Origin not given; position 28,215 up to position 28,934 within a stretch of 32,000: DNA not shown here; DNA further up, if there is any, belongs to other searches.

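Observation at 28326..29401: AT-rich two-gene cassette of unknown function bounded by a 16-nt direct repeat between ho1 and groEL2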

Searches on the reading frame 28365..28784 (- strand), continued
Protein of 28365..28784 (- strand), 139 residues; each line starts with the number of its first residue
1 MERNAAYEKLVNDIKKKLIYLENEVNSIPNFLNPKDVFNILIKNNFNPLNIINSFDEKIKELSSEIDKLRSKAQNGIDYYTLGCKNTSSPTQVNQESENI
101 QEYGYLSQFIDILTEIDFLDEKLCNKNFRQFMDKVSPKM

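Call 73: list_cluster_members(proteins=[P0007, P0009, P0010, P0011, P0012, P0013, P0016, P0017, P0019, P0023])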
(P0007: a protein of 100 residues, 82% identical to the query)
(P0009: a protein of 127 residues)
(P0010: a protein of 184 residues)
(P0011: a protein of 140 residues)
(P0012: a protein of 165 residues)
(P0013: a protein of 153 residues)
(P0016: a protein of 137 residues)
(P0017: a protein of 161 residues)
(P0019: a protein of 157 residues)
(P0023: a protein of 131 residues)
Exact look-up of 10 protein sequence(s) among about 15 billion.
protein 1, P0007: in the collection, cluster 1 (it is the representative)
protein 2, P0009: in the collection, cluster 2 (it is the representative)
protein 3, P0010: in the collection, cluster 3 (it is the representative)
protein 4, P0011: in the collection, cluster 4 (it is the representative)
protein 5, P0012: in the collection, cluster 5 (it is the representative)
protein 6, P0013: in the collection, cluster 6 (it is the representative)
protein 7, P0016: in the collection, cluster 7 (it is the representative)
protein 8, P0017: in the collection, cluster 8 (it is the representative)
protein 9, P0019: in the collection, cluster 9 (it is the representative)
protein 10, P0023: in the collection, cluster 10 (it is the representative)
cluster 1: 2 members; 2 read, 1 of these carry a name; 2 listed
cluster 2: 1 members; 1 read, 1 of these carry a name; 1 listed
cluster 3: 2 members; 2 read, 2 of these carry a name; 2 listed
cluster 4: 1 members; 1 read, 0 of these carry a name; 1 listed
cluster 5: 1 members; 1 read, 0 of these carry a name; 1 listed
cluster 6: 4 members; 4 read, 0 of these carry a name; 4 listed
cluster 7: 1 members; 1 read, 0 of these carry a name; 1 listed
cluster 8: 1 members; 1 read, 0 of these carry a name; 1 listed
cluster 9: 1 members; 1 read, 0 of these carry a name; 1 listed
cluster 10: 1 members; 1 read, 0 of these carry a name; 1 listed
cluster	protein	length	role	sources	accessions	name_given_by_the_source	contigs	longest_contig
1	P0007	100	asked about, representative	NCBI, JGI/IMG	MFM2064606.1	MAG: hypothetical protein RLZZ507_4277 [Cyanobacteriota bacterium] | predicted nucleic acid-binding Zn-ribbon protein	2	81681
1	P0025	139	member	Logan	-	-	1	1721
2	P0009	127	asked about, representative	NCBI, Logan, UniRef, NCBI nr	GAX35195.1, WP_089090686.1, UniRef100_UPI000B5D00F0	hypothetical protein [Nodularia sp. NIES-3585] | hypothetical protein n=1 Tax=Nodularia sp. NIES-3585 TaxID=1973477 RepID=UPI000B5D00F0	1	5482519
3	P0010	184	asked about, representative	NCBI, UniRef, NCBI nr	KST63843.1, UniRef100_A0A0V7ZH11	hypothetical protein BC008_15420 [Mastigocoleus testarum BC008] | Uncharacterized protein n=2 Tax=Mastigocoleus TaxID=996924 RepID=A0A0V7ZH11_9CYAN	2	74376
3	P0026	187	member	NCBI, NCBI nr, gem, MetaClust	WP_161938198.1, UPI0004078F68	hypothetical protein [Mastigocoleus testarum] | status=active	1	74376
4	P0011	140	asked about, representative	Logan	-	-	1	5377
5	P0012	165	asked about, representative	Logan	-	-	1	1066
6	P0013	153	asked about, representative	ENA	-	-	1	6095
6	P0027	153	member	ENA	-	-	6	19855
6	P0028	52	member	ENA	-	-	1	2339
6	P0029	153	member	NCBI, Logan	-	-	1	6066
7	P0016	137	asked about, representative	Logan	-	-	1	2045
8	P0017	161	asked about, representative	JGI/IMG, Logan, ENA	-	-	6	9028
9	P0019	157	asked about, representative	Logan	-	-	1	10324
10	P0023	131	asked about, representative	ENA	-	-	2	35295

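Call 74: find_encoding_contigs(protein=P0019, flank=9000, max_places=2)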
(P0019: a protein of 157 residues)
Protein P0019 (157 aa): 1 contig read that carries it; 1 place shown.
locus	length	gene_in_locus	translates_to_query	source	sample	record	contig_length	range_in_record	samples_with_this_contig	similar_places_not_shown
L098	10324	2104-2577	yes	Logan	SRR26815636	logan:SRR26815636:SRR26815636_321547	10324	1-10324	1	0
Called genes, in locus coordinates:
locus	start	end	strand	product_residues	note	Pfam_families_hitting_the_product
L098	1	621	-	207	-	?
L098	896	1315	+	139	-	-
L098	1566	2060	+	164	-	-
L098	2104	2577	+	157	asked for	-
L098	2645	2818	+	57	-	-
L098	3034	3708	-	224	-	-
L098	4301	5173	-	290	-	PF00294:PfkB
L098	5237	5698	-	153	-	PF09912:DUF2141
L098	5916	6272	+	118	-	PF00462:Glutaredoxin (weak), PF03960:ArsC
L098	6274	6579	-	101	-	PF18898:DUF5654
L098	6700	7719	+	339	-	PF01171:ATP_bind_3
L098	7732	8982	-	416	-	PF05977:MFS_3 (faint), PF00083:Sugar_tr (weak), PF07690:MFS_1, PF12832:MFS_1_like, PF07690:MFS_1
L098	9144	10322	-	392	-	?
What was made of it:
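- The C-terminal tail of B does not track the presence of Hsp70 perfectly: L098 has the tail but no Hsp70 (call 74).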

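Call 81: search_solved_structures(query=A4, max_evalue=1)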
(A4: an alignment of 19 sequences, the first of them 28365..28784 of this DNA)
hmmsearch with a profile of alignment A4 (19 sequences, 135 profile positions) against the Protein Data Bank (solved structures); distinct sequences matched with E-value up to 1: 15.
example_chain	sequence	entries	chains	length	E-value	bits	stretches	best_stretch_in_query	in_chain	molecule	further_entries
3jqh_A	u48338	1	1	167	0.00049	23.1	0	12-64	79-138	C-type lectin domain family 4 member M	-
4v6m_A0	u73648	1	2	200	0.17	14.9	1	51-116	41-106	Apolipoprotein A-I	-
1av1_A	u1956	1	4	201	0.17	14.9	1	51-116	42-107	APOLIPOPROTEIN A-I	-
4zry_A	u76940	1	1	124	0.17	14.9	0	49-131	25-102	Keratin, type I cytoskeletal 10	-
6pts_A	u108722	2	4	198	0.17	14.9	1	51-116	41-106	Apolipoprotein A-I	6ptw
2msc_A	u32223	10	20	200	0.17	14.9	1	51-116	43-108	Apolipoprotein A-I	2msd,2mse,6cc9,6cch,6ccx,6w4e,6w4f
3r2p_A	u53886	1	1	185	0.19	14.8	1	51-116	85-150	Apolipoprotein A-I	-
7kjr_C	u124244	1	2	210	0.19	14.7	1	51-116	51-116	Apolipoprotein A-I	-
8eqs_C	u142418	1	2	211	0.19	14.7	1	51-116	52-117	Apolipoprotein A-I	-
3k2s_A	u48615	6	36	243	0.24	14.5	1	51-116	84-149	Apolipoprotein A-I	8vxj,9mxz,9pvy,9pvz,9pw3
8d09_A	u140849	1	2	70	0.25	14.3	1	91-129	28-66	HALC4_136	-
3csx_A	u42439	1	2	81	0.31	14.1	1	38-116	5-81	Putative uncharacterized protein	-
6uui_X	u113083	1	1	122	0.38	13.8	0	89-131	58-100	Keratin, type I cytoskeletal 10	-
9o48_A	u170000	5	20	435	0.51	13.4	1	15-61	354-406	Intermediate conductance calcium-activated potassium channel protein 4,Small conductance c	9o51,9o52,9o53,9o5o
6cnm_A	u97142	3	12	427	0.61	13.1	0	15-61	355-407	Intermediate conductance calcium-activated potassium channel protein 4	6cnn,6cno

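Call 87: find_related_loci(query=A3, collection=viral_contigs, flank=8000)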
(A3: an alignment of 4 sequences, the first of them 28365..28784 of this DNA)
Query A3 (139 aa) in viral_contigs; peptide patterns used: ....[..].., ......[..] (x = any residue, [..] = any of these).
465 stretches matched a pattern, but none encodes a relative of the query by tblastn (E <= 1e-3).

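Call 89: search_dna_similar(query=window:28365-28784:-, collection=plasmids, mode=protein, max_evalue=0.001)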
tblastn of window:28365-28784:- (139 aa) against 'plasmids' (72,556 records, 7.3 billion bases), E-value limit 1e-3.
Records with a match: 1; places in all: 1; records where one place covers at least 80% of the query: 1.
Best place of each record, by identity: <60% 1.
By first word of the organism name: Calothrix 1.
By predicted mobility (MOB-suite, as given by PLSDB): non-mobilizable 1.
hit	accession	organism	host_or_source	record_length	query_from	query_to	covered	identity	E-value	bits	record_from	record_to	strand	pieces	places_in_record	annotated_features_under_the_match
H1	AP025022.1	Calothrix sp. PCC 7716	-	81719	1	131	94%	33.6%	5e-10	63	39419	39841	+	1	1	hypothetical protein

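Call 91: search_dna_similar(query=window:28365-28784:-, collection=phages, mode=protein, max_evalue=0.001)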
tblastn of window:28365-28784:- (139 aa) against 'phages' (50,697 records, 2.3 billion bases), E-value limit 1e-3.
No match.
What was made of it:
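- No tblastn hit for B in 50,697 phage genomes (call 91).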

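Call 92: get_annotated_region(hit=H1, flank=10000)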
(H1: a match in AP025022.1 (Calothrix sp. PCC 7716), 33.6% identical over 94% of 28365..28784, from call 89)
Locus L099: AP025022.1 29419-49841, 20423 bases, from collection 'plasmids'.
description: Calothrix sp. PCC 7716 plasmid Cal7716_p4 DNA, complete genome
organism: Calothrix sp. PCC 7716 (NCBI taxid 2853227)
taxonomy: Bacteria; Cyanobacteriota; Cyanophyceae; Nostocales; Calotrichaceae; Calothrix; Calothrix sp. PCC 7716
host: -; source: -; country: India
typing (MOB-suite, as given by PLSDB): non-mobilizable; replicon rep_cluster_1622
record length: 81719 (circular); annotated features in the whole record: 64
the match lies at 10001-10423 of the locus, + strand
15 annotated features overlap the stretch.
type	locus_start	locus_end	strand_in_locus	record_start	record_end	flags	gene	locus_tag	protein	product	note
CDS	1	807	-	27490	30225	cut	-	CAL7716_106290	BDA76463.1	transposase IS66, putative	-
CDS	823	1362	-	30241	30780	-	-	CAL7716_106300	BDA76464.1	hypothetical protein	-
CDS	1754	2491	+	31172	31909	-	-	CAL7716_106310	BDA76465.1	unknown protein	-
CDS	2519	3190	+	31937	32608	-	-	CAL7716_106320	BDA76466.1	two-component response regulator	-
CDS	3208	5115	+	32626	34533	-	-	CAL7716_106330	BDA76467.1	similar to adenylate cyclase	-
CDS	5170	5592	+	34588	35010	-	-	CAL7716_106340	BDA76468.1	hypothetical protein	-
CDS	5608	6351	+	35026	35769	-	-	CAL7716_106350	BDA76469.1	hypothetical protein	-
CDS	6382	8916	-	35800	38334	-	-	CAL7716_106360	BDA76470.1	TPR repeat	-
CDS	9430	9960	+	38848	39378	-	-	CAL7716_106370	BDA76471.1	hypothetical protein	-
CDS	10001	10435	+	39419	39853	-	-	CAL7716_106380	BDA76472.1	hypothetical protein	-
CDS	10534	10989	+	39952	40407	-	-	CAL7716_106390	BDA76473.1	hypothetical protein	-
CDS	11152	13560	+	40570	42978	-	-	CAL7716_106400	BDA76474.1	hypothetical protein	-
CDS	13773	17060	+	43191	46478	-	-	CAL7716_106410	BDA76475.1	filamentous haemagglutinin outer membrane protein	-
CDS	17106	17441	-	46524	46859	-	-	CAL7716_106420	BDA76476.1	hypothetical protein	-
CDS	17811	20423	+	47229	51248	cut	-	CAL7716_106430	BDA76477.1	unknown protein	-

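Call 93: search_protein_families(library=pfam, proteins=[L099:10534-10989:+, L099:11152-13560:+, L099:13773-17060:+, L099:6382-8916:-, L096:4942-5499:+, L096:5805-6341:+, L098:3034-3708:-, L087:4122-4559:-], max_evalue=0.001)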
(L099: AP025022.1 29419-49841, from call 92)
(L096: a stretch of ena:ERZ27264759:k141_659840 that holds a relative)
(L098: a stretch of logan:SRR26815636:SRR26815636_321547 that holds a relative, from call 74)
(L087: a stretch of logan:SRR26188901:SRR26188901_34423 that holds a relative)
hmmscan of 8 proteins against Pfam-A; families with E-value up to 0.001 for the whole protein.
L099:10534-10989:+ (151 aa): 1 family
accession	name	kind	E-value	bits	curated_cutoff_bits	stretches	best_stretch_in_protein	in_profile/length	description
PF05128.17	DUF697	-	1.4e-05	25.3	27.7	1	11-145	19-156/162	Domain of unknown function (DUF697)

L099:11152-13560:+ (802 aa): 1 family
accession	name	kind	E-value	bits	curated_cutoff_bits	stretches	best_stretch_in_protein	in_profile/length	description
PF00350.29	Dynamin_N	-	2.9e-06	27.9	27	1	119-328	1-136/168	Dynamin family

L099:13773-17060:+ (1095 aa): 1 family
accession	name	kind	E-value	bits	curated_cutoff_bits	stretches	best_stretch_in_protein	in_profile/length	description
PF05860.19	TPS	-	5.3e-46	158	33.5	1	36-281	2-250/252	TPS secretion domain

L099:6382-8916:- (844 aa): 7 families
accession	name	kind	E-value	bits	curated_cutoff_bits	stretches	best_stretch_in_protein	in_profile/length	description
PF12770.12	CHAT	-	5.7e-58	197.1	24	1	560-842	3-289/289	CHAT domain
PF13424.12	TPR_12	-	8.9e-16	58.3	30.1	1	112-158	28-76/77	Tetratricopeptide repeat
PF07719.23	TPR_2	-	1.8e-06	28.1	27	0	378-399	7-28/34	Tetratricopeptide repeat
PF00515.34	TPR_1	-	3.9e-06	26.9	27.8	0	379-399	8-28/34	Tetratricopeptide repeat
PF13176.12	TPR_7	-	1.2e-05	25.5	27.9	0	129-161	1-33/36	Tetratricopeptide repeat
PF13181.12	TPR_8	-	1.3e-05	25.4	25.7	0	129-157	3-31/34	Tetratricopeptide repeat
PF13374.12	TPR_10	-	5.8e-05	23.4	27.5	0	128-159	3-34/42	Tetratricopeptide repeat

L096:4942-5499:+ (185 aa): 1 family
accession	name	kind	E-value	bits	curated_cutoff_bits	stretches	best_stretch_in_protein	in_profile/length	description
PF10722.14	YbjN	-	0.00019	22.1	22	1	7-129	4-120/126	Putative bacterial sensory transduction regulator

L096:5805-6341:+ (178 aa): 0 families

L098:3034-3708:- (224 aa): 1 family
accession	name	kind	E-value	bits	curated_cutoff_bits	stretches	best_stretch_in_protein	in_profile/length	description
PF23733.2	GRXCR1-2_C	-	0.00066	20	26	0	161-221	1-46/47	GRXCR1/2, C-terminal domain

L087:4122-4559:- (145 aa): 0 families
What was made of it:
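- L099: CHAT-TPR (divergent), A, B, DUF697-like, dynamin (call 93). DUF697-like and dynamin partners belong to families I recall as membrane-associated (call 93).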

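Call 95: find_related_loci(query=L088:3978-5720:+, collection=metagenome_contigs, flank=6000)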
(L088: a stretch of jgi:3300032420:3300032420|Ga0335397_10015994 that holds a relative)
Query L088:3978-5720:+ (580 aa) in metagenome_contigs; peptide patterns used: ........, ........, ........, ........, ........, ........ (x = any residue, [..] = any of these).
50 stretches matched a pattern; 2 encode a relative of the query (tblastn E <= 1e-3); 2 distinct loci.
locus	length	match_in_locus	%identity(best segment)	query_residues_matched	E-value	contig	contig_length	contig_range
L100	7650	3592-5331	100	1-580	0e+0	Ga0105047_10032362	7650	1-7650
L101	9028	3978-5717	100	1-580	0e+0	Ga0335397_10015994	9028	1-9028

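Call 101: search_protein_families(library=padloc, proteins=[L002:2207-6637:-, L096:9103-13569:+, L099:11152-13560:+, L088:3978-5720:+, L088:2953-3918:+, L088:5726-7288:+, L099:6382-8916:-, L099:10534-10989:+], max_evalue=0.001)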
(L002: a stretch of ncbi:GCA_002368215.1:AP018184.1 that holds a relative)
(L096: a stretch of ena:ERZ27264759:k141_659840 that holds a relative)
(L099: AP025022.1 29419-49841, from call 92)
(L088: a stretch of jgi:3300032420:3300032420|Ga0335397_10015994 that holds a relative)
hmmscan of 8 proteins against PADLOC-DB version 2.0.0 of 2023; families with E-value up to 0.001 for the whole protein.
L002:2207-6637:- (1476 aa): 1 family
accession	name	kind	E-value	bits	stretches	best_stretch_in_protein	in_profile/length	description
PDLC02919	HEAT-ARM_XIII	-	9.6e-40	134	4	864-1024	129-287/1972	-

L096:9103-13569:+ (1488 aa): 1 family
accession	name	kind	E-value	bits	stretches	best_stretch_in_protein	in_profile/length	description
PDLC02987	caspase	-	7.3e-07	26.7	1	10-281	3-150/453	-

L099:11152-13560:+ (802 aa): 0 families

L088:3978-5720:+ (580 aa): 0 families

L088:2953-3918:+ (321 aa): 0 families

L088:5726-7288:+ (520 aa): 0 families

L099:6382-8916:- (844 aa): 2 families
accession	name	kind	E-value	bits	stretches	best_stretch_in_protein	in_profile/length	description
PDLC01169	TPR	-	1.2e-06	26.2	0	26-159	101-220/252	TPR repeats containing protein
PDLC03832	BovA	-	0.00028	18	1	677-808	533-658/711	-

L099:10534-10989:+ (151 aa): 0 families
